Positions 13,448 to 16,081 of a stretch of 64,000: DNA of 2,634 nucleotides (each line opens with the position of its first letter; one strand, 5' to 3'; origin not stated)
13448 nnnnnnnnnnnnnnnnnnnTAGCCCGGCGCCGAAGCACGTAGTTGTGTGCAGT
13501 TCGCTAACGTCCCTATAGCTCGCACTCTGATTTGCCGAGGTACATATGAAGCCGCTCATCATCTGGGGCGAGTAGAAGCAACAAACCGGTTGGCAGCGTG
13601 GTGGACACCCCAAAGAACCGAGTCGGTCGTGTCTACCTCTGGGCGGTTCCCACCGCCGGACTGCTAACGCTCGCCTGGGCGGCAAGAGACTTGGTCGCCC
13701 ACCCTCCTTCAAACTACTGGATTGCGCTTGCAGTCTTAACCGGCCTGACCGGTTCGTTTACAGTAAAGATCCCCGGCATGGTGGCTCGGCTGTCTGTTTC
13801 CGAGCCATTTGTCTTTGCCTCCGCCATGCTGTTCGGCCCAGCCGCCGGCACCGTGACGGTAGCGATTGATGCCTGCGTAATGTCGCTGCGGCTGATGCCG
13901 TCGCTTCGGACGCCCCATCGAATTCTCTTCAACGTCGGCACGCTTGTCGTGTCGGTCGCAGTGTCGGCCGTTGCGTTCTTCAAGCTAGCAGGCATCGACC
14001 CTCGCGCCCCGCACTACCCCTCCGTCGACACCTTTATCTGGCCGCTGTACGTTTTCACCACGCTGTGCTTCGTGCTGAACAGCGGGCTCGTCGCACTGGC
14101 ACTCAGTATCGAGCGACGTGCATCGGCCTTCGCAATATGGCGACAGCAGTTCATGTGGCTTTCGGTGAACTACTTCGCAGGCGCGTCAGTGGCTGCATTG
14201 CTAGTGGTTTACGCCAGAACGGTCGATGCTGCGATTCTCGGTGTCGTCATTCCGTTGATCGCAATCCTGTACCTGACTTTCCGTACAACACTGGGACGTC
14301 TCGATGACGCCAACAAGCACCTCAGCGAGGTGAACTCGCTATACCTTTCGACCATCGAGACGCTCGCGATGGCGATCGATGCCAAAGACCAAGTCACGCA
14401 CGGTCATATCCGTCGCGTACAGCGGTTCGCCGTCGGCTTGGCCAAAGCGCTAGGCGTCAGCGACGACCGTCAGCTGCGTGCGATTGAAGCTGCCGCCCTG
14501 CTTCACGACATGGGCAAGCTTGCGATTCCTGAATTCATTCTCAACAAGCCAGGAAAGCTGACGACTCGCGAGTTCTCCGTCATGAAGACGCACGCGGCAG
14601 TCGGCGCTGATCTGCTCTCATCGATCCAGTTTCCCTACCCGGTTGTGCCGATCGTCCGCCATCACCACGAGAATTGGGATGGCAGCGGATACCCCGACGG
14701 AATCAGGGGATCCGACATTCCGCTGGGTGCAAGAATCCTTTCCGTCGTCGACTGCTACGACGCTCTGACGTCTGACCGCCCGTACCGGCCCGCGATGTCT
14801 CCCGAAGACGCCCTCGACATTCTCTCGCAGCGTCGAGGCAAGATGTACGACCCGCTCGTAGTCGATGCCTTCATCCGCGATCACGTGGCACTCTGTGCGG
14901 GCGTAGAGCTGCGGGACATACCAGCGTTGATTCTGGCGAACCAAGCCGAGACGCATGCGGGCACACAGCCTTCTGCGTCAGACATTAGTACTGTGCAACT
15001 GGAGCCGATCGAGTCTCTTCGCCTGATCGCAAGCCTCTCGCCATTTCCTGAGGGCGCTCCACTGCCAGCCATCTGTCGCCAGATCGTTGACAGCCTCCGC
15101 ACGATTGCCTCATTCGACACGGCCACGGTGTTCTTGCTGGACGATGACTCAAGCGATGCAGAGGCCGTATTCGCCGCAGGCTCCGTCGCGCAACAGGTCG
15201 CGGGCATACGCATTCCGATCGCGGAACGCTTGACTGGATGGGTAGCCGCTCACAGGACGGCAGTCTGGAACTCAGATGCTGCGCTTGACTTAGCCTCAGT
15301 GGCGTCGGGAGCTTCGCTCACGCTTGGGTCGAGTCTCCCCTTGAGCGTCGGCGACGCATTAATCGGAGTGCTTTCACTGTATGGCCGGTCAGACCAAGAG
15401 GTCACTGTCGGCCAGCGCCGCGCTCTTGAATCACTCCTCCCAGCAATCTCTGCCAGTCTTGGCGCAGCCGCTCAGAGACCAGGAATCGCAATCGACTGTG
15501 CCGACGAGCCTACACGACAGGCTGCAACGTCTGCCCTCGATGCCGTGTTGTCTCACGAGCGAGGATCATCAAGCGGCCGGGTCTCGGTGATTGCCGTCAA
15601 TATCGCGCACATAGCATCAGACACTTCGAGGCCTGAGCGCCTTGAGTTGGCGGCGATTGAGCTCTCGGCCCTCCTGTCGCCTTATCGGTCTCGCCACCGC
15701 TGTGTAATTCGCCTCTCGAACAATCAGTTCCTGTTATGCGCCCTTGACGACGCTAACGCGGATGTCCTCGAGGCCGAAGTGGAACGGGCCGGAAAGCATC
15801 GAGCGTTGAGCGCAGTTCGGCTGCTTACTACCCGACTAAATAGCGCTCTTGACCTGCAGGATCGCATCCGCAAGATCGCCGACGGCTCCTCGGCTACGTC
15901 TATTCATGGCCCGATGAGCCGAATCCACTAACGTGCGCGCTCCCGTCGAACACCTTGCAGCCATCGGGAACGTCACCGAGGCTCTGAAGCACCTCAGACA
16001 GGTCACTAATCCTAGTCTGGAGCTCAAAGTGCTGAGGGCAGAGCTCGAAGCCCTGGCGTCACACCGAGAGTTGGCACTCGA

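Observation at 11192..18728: Self-contained sigma-54 / c-di-GMP-linked module around a secreted repeat-tailed subtilase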

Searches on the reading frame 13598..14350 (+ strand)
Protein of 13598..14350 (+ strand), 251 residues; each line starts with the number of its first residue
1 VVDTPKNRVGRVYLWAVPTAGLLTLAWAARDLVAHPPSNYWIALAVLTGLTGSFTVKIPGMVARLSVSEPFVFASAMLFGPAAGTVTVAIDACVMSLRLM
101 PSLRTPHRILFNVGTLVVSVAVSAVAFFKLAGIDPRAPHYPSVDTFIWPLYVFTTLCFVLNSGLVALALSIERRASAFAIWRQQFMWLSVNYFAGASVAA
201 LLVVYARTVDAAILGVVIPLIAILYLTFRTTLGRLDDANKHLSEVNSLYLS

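Call 28: search_protein_families(library=pfam, proteins=[window:13598-14350:+], max_evalue=10)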
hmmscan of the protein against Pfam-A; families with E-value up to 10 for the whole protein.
window:13598-14350:+ (251 aa): 3 families
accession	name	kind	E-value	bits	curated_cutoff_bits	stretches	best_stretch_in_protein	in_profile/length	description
PF20972.2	MASE9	-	0.0014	19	24.3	1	72-227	54-195/203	MASE9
PF07155.17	ECF-ribofla_trS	-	0.0066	16.9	26.7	1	45-95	15-66/172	ECF-type riboflavin transporter, S component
PF10166.14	DUF2368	-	0.062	13.4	25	1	173-224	42-91/134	Uncharacterised conserved protein (DUF2368)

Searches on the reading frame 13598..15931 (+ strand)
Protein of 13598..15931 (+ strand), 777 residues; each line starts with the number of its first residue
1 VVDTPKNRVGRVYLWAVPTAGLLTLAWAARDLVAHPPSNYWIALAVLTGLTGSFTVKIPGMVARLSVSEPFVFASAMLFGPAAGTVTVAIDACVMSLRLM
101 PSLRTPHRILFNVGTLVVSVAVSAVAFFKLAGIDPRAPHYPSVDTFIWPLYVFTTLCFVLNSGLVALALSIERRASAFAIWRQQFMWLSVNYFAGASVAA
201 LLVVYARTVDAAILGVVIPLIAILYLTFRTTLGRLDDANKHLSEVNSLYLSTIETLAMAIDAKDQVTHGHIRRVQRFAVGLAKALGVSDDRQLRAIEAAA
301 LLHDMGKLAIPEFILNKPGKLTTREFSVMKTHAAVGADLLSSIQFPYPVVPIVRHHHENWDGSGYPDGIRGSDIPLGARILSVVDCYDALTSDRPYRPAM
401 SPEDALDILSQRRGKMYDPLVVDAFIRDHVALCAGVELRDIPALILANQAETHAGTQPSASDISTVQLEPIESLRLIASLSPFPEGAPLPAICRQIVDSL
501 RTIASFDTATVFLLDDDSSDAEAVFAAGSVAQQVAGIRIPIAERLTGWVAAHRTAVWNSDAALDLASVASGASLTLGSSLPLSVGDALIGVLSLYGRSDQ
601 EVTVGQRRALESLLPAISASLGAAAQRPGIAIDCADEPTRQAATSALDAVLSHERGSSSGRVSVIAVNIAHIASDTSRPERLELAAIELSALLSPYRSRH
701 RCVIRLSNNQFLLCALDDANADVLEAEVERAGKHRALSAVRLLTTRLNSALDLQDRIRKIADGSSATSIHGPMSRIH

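Call 3: search_protein_families(library=pfam, proteins=[window:13598-15931:+], max_evalue=0.01)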
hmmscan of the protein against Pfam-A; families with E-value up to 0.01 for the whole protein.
window:13598-15931:+ (777 aa): 7 families
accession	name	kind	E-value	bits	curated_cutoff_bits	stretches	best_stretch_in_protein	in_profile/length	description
PF13487.12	HD_5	-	2.6e-42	144.9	27.2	1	255-420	2-169/170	HD domain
PF01966.28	HD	-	1.4e-20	74.2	22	1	269-389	3-115/116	HD domain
PF13185.12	GAF_2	-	3e-09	37.6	28.6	1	489-618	4-132/136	GAF domain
PF13492.12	GAF_3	-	5e-06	27.4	27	1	492-618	5-124/129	GAF domain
PF01590.32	GAF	-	1.3e-05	26.1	22.4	1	489-614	2-126/133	GAF domain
PF08668.18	HDOD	-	9.7e-05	22.4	22.9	1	273-358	101-195/196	HDOD domain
PF20972.2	MASE9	-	0.0081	16.5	24.3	0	72-227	54-195/203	MASE9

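Call 29: search_protein_families(library=ncbifam, proteins=[window:13598-15931:+], max_evalue=0.01)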
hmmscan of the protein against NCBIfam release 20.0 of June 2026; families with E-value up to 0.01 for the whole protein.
window:13598-15931:+ (777 aa): 4 families
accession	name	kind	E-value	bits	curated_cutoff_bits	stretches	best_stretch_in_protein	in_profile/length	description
NF053512.1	nitric_RR_NosR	exception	1.9e-40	139.2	400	1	233-427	161-352/422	response regulator c-di-GMP phosphodiesterase, NosR family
TIGR00277.1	HDIG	domain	1.8e-08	34.1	27.6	1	265-358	3-83/84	HDIG domain-containing metalloprotein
NF045665.1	NTPtran_DVU1551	equivalog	5.1e-05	22.5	315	1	254-307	205-259/359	DVU_1551 family NTP transferase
TIGR02621.3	cas3_GSU0051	exception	0.0021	16.9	400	1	268-307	672-710/854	type I-G CRISPR-associated helicase/endonuclease Cas3g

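Call 45: find_homologous_proteins(query=window:13598-15931:+, max_evalue=1e-20)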
Query window:13598-15931:+ (777 aa): 7986 proteins with E <= 1e-20 among 8000 candidates; the best 120 are listed.
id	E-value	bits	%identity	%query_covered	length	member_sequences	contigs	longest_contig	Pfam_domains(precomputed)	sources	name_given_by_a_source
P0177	0.0e+0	1548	100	92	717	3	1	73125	PF13185.13,PF13487.13,PF01966.29,PF01590.33,PF13492.13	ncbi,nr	ncbi:MAG: HD domain-containing protein [Acidobacteria bacterium]|nr:HD domain-containing protein [Ac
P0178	0.0e+0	1478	86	100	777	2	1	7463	PF13185.13,PF13487.13,PF01966.29,PF13492.13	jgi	jgi:putative nucleotidyltransferase with HDIG domain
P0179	0.0e+0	1458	86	100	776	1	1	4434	PF13185.13,PF13487.13,PF01966.29,PF01590.33,PF13492.13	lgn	-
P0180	0.0e+0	1446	84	100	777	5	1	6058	PF13185.13,PF13487.13,PF01966.29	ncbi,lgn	-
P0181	0.0e+0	1442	84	100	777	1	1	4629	PF13185.13,PF13487.13,PF01966.29,PF13492.13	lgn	-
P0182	0.0e+0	1437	84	100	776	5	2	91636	PF13185.13,PF13487.13,PF01966.29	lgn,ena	-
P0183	0.0e+0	1433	84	100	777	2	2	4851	PF13185.13,PF13487.13,PF01966.29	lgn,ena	-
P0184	0.0e+0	1432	84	100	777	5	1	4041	PF13185.13,PF13487.13,PF01966.29,PF01590.33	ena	-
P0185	0.0e+0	1427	83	100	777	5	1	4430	PF13185.13,PF13487.13,PF01966.29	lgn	-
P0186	0.0e+0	1361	79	100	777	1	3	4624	PF13185.13,PF13487.13,PF01966.29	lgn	-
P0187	0.0e+0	1143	67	100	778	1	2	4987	PF13487.13,PF01966.29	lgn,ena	-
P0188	0.0e+0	1131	66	100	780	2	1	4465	PF13185.13,PF13487.13,PF01966.29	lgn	-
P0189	0.0e+0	1124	67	100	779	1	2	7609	PF13185.13,PF13487.13,PF01966.29,PF13492.13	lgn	-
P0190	0.0e+0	1124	67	100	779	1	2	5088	PF13185.13,PF13487.13,PF01966.29,PF13492.13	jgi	jgi:putative nucleotidyltransferase with HDIG domain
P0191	0.0e+0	1118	65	100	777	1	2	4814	PF13185.13,PF13487.13,PF01966.29,PF01590.33,PF13492.13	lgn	-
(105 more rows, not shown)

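Call 68: search_protein_families(library=pfam, alignment_id=A5, max_evalue=0.01)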
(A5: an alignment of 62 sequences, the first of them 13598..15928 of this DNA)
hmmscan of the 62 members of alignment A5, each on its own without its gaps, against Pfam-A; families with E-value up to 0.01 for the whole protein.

A. member 1, window:13598-15928:+ (777 aa): 7 families
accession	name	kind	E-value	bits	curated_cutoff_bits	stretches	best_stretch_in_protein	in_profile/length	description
PF13487.12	HD_5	-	2.6e-42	144.9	27.2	1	255-420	2-169/170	HD domain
PF01966.28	HD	-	1.4e-20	74.2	22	1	269-389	3-115/116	HD domain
PF13185.12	GAF_2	-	3e-09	37.6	28.6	1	489-618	4-132/136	GAF domain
PF13492.12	GAF_3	-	5e-06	27.4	27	1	492-618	5-124/129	GAF domain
PF01590.32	GAF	-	1.3e-05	26.1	22.4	1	489-614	2-126/133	GAF domain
PF08668.18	HDOD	-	9.7e-05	22.4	22.9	1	273-358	101-195/196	HDOD domain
PF20972.2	MASE9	-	0.0081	16.5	24.3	0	72-227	54-195/203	MASE9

B. families by the number of members that match (of 62 scanned): 68 families (the first 25 are shown)
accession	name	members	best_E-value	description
PF13487.12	HD_5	15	3.9e-43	HD domain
PF01966.28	HD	15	2.5e-23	HD domain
PF20972.2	MASE9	14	1.1e-07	MASE9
PF13185.12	GAF_2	13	7.8e-17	GAF domain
PF01590.32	GAF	13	1.5e-10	GAF domain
PF13492.12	GAF_3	12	7.4e-09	GAF domain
PF08668.18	HDOD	9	2.5e-05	HDOD domain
PF13302.13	Acetyltransf_3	6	3.1e-24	Acetyltransferase (GNAT) domain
PF00990.26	GGDEF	5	4.7e-46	Diguanylate cyclase, GGDEF domain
PF00583.31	Acetyltransf_1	5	5.3e-11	Acetyltransferase (GNAT) family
PF13508.13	Acetyltransf_7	3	3.5e-10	Acetyltransferase (GNAT) domain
PF08445.16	FR47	3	7.7e-10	FR47-like protein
PF13673.13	Acetyltransf_10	3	1.1e-06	Acetyltransferase (GNAT) domain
PF13527.13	Acetyltransf_9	3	5.9e-05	Acetyltransferase (GNAT) domain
PF13420.13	Acetyltransf_4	3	7.1e-05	Acetyltransferase (GNAT) domain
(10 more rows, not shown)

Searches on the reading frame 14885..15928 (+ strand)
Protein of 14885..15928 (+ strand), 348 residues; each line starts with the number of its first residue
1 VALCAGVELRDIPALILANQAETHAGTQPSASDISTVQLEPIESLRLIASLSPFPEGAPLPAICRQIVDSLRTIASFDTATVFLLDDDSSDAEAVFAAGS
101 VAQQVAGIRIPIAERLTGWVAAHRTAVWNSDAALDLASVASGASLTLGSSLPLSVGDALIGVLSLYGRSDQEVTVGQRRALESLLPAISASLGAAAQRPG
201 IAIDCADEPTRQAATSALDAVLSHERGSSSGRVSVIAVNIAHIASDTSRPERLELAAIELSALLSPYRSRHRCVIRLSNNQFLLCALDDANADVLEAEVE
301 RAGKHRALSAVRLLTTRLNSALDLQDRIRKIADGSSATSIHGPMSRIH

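Call 52: predict_structure(alignment_id=A4)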
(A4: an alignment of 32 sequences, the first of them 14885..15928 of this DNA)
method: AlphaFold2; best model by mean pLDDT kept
length: 348 residues; sequences in the alignment: 32
mean_pLDDT: 84.4   pTM: 0.76
mean pLDDT of the five models: 84.4, 83.8, 83.1, 79.4, 78.5
residues with pLDDT >= 90: 210; 70-90: 76; 50-70: 28; < 50: 34
segments of 3 or more residues with pLDDT < 50: 1-13, 19-29, 339-344
pLDDT, mean of each block of 10 residues (from residue 1): 41 48 45 65 93 93 96 96 91 94 91 84 89 78 87 95 95 95 97 91 94 96 70 90 74 91 89 95 94 96 93 95 94 65 47
secondary structure, 60 per line:
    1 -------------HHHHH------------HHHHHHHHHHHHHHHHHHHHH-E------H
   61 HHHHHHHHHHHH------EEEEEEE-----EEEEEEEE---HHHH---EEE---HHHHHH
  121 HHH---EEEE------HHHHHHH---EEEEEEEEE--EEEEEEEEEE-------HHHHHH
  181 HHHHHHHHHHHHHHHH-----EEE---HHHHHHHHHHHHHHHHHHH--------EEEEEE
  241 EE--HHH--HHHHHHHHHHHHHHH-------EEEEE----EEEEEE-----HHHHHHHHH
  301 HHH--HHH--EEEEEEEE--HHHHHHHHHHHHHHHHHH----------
elements in order: H14-18 H31-51 H60-72 E79-85 E91-98 H102-105 E109-111 H115-123 E127-130 H137-143 E147-155 E158-167 H175-196 E202-204 H208-226 E235-242 H250-264 E272-276 E281-286 H292-303 E311-318 H321-338

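Call 56: fold_search(model_id=the predicted structure, library=pdb)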
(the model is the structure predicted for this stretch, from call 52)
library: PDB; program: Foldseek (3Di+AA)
matches with E <= 10: 1254; with E <= 0.001: 334
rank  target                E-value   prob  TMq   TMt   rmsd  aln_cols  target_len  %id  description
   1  3lfv_B                5.0e-08  1.00  0.35  0.32  17.2       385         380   10  crystal structure of unliganded PDE5A GAF domain (released 2010-09-22)
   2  4zmu_A                5.3e-08  1.00  0.33  0.33  17.1       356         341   15  Dcsbis, a diguanylate cyclase from Pseudomonas aeruginosa (released 2016-05-04)
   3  4etz_B                1.4e-07  1.00  0.27  0.32  18.3       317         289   16  Crystal Structure of PelD 158-CT from Pseudomonas aeruginosa PAO1 (released 2012-07-25)
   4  4zmu_B                1.5e-07  1.00  0.34  0.34  17.7       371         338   13  Dcsbis, a diguanylate cyclase from Pseudomonas aeruginosa (released 2016-05-04)
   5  3mf0_B                1.7e-07  1.00  0.34  0.32  16.7       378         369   12  Crystal structure of PDE5A GAF domain (89-518) (released 2010-09-22)
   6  3ci6_A                2.8e-07  1.00  0.33  0.67   9.8       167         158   16  Crystal structure of the GAF domain from Acinetobacter phosphoenolpyruvate-protein phosphotransferase (released 2008-05-13)
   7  4dmz_B                3.2e-07  1.00  0.27  0.32  18.9       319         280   16  PelD 156-455 from Pseudomonas aeruginosa PA14, apo form (released 2012-05-23)
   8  6tl4                  3.4e-07  1.00  0.33  0.24  21.4       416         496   13  Photosensory module (PAS-GAF-PHY) of Glycine max phyB (released 2020-05-06)
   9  4etz_A                3.6e-07  1.00  0.27  0.32  17.8       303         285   17  Crystal Structure of PelD 158-CT from Pseudomonas aeruginosa PAO1 (released 2012-07-25)
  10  2vks                  3.8e-07  1.00  0.33  0.77   2.8       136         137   21  Crystal structure of GAF-B domain of DevS from Mycobacterium smegmatis (released 2008-08-26)
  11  6bap_A                4.0e-07  1.00  0.32  0.24  19.7       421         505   14  Stigmatella aurantiaca bacterial phytochrome PAS-GAF-PHY, T289H mutant (released 2018-09-19)
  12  5w10_D                7.3e-07  1.00  0.31  0.58  15.9       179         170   13  Lcd1 GAF domain in complex with cAMP ligand (released 2017-06-28)
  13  2vjw                  7.8e-07  1.00  0.33  0.77   2.8       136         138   22  crystal structure of the second GAF domain of DevS from Mycobacterium smegmatis (released 2008-08-26)
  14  5w10_C                8.8e-07  1.00  0.34  0.64  15.5       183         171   14  Lcd1 GAF domain in complex with cAMP ligand (released 2017-06-28)
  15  1ykd_B                9.9e-07  1.00  0.31  0.28  15.8       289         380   14  Crystal Structure of the Tandem GAF Domains from a Cyanobacterial Adenylyl Cyclase: Novel Modes of Ligand-Binding and  (released 2005-02-22)
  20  4dmz_A                1.3e-06  1.00  0.27  0.32  18.6       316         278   14  PelD 156-455 from Pseudomonas aeruginosa PA14, apo form (released 2012-05-23)
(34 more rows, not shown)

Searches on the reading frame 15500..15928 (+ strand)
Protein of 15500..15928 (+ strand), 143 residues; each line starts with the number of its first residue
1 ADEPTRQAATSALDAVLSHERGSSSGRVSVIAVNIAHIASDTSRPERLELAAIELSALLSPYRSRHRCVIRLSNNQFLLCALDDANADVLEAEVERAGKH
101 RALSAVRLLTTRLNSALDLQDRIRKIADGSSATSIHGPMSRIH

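Call 28: search_protein_families(library=pfam, proteins=[window:15500-15928:+], max_evalue=10)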
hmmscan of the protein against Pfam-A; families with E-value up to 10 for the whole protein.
window:15500-15928:+ (143 aa): 1 family
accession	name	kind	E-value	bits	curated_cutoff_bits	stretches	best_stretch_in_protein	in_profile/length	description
PF01842.31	ACT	-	0.041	14.1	27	1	79-126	18-64/66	ACT domain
